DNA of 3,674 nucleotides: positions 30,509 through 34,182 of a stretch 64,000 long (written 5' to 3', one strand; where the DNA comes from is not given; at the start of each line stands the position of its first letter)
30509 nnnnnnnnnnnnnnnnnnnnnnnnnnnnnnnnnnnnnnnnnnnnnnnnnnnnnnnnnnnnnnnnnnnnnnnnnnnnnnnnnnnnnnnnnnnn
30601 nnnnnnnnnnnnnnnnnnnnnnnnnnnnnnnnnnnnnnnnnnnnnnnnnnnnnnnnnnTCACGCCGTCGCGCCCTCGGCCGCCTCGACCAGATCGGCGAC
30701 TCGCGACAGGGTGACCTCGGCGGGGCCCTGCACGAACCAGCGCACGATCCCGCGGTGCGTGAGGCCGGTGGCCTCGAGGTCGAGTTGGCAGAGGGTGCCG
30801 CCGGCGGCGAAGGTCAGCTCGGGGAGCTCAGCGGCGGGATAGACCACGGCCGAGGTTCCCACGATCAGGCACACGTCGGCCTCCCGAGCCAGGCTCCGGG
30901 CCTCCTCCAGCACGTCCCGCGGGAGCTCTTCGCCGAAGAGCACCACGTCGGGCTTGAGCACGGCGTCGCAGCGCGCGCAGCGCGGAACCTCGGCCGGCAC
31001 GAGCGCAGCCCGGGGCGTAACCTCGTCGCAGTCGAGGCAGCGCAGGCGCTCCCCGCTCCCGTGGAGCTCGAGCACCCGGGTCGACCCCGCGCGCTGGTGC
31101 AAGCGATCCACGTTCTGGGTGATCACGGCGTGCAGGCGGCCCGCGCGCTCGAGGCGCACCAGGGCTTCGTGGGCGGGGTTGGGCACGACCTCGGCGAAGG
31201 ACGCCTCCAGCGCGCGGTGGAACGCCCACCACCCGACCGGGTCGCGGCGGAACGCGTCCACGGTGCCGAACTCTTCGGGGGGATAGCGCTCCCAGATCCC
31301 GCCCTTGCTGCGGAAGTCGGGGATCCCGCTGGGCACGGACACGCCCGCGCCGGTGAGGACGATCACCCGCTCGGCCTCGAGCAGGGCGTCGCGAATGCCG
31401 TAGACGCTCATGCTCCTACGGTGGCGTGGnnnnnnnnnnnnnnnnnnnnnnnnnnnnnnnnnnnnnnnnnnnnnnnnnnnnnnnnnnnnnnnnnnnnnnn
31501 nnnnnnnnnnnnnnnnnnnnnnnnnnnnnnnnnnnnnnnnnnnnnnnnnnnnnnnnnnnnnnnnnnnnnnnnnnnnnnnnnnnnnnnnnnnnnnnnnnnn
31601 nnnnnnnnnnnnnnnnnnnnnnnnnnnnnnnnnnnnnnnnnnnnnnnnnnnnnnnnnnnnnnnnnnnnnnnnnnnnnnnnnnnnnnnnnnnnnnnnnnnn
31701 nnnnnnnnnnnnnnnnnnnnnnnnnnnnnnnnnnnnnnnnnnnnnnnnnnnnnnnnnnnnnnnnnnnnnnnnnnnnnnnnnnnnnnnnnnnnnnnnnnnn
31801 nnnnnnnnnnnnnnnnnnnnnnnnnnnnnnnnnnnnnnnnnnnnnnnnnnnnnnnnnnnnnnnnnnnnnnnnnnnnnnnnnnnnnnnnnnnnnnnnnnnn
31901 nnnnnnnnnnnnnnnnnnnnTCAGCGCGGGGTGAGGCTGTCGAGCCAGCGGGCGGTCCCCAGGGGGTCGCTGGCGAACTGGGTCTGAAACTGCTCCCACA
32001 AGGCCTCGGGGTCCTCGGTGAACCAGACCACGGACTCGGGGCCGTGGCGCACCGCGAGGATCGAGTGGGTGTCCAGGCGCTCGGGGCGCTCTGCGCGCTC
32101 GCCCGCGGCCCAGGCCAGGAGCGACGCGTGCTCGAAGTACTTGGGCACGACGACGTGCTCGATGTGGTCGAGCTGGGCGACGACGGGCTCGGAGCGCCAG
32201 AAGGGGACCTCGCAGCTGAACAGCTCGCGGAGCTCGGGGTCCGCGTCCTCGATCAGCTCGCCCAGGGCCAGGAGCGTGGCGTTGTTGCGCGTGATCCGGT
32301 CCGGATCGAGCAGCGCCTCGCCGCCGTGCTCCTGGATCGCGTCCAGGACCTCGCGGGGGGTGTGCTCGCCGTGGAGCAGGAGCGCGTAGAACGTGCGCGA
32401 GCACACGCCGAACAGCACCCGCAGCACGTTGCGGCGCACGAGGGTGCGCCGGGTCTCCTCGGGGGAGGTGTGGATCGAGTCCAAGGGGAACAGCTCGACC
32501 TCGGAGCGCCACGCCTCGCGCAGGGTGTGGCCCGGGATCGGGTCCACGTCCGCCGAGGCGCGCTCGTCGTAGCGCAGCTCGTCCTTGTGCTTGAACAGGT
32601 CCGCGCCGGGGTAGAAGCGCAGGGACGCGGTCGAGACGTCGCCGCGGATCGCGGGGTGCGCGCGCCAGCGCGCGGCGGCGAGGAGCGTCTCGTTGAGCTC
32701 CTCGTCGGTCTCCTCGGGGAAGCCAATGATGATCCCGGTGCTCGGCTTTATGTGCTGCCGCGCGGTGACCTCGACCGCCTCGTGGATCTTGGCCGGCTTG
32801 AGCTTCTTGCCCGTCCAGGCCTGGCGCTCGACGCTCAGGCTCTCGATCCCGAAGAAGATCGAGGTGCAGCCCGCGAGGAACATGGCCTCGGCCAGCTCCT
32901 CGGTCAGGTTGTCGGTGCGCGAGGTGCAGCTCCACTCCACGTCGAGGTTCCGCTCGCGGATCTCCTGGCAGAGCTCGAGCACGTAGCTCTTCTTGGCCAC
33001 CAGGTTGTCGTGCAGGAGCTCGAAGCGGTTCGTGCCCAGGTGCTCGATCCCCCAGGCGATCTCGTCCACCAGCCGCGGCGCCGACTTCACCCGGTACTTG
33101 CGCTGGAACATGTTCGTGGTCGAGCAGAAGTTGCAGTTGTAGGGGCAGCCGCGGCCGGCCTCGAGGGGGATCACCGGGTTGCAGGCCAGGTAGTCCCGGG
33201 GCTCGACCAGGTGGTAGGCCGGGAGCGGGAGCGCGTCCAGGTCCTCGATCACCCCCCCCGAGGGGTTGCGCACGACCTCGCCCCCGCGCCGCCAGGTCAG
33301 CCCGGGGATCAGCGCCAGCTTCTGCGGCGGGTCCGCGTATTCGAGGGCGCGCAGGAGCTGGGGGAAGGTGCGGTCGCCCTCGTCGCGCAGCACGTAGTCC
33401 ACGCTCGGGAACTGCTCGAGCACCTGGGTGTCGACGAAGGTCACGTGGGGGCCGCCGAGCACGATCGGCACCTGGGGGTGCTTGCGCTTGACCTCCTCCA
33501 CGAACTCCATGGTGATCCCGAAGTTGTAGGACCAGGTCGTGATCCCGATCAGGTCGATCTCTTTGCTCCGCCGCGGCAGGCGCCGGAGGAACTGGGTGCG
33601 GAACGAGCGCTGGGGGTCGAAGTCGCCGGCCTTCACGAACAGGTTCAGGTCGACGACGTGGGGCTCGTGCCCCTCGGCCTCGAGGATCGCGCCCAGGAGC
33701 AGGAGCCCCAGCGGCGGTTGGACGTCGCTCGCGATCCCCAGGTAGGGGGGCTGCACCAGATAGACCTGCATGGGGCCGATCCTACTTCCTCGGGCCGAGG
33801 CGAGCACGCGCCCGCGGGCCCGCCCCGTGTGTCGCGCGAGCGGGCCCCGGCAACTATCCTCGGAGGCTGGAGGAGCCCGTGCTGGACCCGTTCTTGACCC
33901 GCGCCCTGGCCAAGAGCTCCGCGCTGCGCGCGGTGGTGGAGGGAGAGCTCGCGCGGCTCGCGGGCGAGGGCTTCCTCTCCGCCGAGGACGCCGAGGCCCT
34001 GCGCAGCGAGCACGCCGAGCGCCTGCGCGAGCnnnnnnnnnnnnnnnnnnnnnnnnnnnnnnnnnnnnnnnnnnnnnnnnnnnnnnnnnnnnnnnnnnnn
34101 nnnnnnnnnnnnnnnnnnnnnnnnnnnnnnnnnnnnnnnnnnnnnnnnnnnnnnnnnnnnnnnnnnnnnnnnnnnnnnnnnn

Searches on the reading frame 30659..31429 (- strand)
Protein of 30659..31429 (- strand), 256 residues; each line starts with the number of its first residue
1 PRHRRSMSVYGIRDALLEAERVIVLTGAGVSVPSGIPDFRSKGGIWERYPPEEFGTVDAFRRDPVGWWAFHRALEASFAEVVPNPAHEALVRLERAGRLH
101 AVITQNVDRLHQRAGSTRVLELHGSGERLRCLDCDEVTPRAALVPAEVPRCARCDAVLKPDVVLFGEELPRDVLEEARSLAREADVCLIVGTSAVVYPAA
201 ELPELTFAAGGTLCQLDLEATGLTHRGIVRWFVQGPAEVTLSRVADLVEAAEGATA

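Call 23: search_protein_families(library=pfam, proteins=[window:30659-31429:-], max_evalue=0.01)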
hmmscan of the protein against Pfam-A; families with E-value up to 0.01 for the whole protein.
window:30659-31429:- (256 aa): 2 families
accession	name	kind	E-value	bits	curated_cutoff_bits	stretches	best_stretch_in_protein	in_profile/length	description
PF02146.23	SIR2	-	7.5e-50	169.8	24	1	27-198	1-180/180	Sir2 family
PF00205.28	TPP_enzyme_M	-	0.0042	17.2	30.4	0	175-242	69-135/137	Thiamine pyrophosphate enzyme, central domain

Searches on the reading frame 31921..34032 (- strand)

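Call 23: search_protein_families(library=pfam, proteins=[window:31921-34032:-], max_evalue=0.01)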
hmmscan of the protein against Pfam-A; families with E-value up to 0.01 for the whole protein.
window:31921-34032:- (703 aa): 2 families
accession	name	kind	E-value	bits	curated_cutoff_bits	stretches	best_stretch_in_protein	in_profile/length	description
PF04055.27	Radical_SAM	-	1e-17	65.2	29.5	1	292-450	3-163/166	Radical SAM superfamily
PF02310.24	B12-binding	-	2.6e-17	63.2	32.1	1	105-226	12-120/121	B12 binding domain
